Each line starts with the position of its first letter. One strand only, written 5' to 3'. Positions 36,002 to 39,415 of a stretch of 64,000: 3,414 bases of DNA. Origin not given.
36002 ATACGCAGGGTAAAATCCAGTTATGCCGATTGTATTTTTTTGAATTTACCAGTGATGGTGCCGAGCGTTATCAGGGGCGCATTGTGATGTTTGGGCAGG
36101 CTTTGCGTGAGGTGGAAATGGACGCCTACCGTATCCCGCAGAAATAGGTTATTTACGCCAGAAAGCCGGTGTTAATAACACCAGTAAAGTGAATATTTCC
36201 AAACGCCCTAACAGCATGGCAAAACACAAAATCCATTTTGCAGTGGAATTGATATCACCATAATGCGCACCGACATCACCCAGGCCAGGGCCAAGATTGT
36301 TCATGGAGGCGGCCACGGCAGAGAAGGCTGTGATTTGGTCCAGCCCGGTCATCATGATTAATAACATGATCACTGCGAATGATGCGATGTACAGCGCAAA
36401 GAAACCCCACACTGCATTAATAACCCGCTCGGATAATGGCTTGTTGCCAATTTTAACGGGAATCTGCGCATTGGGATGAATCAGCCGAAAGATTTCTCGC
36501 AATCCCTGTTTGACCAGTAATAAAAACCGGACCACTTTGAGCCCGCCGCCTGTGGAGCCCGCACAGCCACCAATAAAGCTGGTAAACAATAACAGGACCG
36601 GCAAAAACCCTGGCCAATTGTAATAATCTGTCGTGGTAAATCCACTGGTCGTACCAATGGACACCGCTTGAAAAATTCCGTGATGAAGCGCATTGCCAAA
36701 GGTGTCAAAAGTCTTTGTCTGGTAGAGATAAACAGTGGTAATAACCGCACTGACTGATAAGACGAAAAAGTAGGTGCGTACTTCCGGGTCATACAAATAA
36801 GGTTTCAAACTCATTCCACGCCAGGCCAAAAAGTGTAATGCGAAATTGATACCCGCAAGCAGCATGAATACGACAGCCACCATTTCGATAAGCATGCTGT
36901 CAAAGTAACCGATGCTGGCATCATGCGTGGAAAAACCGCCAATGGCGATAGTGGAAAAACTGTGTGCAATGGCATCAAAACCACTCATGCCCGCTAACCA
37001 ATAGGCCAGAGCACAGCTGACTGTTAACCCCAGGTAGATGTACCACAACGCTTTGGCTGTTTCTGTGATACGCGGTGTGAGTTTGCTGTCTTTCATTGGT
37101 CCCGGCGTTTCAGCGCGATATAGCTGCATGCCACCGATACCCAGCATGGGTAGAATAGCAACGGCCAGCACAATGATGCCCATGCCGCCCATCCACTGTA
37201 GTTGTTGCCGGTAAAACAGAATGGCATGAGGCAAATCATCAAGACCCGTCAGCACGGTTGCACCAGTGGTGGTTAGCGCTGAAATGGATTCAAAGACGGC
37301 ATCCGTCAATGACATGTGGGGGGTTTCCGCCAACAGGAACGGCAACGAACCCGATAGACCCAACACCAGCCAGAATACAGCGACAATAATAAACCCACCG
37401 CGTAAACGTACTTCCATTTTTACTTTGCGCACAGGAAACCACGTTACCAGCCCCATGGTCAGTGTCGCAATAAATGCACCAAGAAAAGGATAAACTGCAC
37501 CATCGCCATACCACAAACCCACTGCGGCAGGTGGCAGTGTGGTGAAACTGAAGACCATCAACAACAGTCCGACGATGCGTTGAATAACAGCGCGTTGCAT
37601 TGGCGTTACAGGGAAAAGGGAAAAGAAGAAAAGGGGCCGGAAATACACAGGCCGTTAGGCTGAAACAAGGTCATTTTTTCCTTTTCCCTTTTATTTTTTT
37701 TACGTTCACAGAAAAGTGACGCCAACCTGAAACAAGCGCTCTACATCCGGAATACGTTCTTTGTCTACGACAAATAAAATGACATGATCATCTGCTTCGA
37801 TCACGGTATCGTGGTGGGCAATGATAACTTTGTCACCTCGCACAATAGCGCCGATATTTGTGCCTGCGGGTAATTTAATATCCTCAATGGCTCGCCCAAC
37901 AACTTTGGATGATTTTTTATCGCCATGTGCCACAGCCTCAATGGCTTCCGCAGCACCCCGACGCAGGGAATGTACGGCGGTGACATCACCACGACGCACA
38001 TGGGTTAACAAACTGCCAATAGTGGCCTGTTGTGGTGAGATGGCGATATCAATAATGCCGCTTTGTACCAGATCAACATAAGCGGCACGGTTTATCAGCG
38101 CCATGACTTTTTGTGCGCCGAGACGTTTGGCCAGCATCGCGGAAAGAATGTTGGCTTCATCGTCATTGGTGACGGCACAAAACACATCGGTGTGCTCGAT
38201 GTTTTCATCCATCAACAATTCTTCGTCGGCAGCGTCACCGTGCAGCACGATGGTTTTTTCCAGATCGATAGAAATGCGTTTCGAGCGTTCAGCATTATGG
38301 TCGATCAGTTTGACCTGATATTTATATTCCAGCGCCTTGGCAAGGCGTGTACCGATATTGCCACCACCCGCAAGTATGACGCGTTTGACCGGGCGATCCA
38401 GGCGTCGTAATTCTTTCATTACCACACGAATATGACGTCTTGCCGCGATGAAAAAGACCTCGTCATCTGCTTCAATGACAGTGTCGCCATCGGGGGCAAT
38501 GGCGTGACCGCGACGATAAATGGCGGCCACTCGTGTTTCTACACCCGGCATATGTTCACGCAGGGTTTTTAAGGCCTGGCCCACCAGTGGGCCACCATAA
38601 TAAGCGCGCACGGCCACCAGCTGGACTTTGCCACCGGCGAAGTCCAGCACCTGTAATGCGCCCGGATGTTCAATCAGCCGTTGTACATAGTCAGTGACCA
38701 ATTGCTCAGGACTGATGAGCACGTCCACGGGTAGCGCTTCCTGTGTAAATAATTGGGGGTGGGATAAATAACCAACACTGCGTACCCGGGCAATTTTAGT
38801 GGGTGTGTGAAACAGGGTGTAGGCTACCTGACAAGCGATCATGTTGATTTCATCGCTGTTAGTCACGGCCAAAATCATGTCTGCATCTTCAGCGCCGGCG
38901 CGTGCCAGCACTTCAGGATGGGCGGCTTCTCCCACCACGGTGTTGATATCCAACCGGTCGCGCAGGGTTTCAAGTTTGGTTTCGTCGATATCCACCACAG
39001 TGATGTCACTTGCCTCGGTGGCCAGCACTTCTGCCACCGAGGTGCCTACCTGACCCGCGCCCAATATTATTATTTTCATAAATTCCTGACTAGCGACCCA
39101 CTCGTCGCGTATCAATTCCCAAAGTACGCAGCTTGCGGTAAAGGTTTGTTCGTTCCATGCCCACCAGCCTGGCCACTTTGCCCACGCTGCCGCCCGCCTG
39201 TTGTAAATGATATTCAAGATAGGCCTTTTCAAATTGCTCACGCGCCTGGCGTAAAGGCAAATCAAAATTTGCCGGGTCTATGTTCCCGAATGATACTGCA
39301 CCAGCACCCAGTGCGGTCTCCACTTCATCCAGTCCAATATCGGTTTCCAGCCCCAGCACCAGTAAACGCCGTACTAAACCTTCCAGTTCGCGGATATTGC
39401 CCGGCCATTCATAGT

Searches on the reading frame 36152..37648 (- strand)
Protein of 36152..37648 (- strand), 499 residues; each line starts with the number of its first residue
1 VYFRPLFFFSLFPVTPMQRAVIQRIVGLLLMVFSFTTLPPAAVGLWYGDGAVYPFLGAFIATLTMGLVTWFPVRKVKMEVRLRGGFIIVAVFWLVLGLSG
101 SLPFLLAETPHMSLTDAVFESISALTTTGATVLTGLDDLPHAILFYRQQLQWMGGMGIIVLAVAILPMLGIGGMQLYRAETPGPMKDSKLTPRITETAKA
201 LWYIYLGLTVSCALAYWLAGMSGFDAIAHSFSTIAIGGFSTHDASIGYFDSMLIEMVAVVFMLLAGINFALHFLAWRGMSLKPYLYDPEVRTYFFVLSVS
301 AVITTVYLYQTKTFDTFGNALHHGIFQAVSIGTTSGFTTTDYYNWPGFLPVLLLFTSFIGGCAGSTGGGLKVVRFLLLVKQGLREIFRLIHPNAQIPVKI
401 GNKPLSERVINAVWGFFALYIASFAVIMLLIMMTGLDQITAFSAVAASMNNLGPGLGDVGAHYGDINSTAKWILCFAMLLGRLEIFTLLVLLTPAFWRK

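Call 90: search_protein_families(library=pfam, proteins=[window:36152-37648:-], max_evalue=0.00001)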
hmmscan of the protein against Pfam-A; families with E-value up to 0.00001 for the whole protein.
window:36152-37648:- (499 aa): 1 family
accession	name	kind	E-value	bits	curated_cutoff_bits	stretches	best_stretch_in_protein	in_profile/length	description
PF02386.22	TrkH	-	1.1e-97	328.1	27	1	57-493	7-491/502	Cation transport protein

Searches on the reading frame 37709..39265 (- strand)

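Call 90: search_protein_families(library=pfam, proteins=[window:37709-39265:-], max_evalue=0.00001)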
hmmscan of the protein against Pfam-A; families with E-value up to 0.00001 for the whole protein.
window:37709-39265:- (519 aa): 10 families
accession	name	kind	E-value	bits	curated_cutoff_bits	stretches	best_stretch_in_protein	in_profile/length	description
PF02254.24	TrkA_N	-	1.7e-50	170.6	23.8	2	65-166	1-101/116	TrkA-N domain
PF02080.26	TrkA_C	-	9.8e-26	89.9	27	2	216-286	1-70/71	TrkA-C domain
PF13241.12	NAD_binding_7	-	6.9e-10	39.9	22.1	0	294-380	8-83/104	Putative NAD(P)-binding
PF01210.29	NAD_Gly3P_dh_N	-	1.9e-08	34.9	23.1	0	64-151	1-93/158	NAD-dependent glycerol-3-phosphate dehydrogenase N-terminus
PF02737.24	3HCDH_N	-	7e-07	29.8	22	0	64-107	1-44/180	3-hydroxyacyl-CoA dehydrogenase, NAD binding domain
PF03435.24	Sacchrp_dh_NADP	-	2e-06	28.6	25.1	0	65-110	1-51/129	Saccharopine dehydrogenase NADP binding domain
PF03721.20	UDPG_MGDP_dh_N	-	3.8e-06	27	27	1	63-103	1-41/187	UDP-glucose/GDP-mannose dehydrogenase family, NAD binding domain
PF02558.23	ApbA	-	4.6e-06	26.8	22.2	0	65-132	1-71/150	Ketopantoate reductase PanE/ApbA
PF06690.17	HcgC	-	5.6e-06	26.5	31.4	0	55-108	34-88/248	FeGP cofactor biosynthesis protein, methyltransferase HcgC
PF01262.27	AlaDh_PNT_C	-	5.8e-06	26.3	23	0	63-131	29-96/214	Alanine dehydrogenase/PNT, C-terminal domain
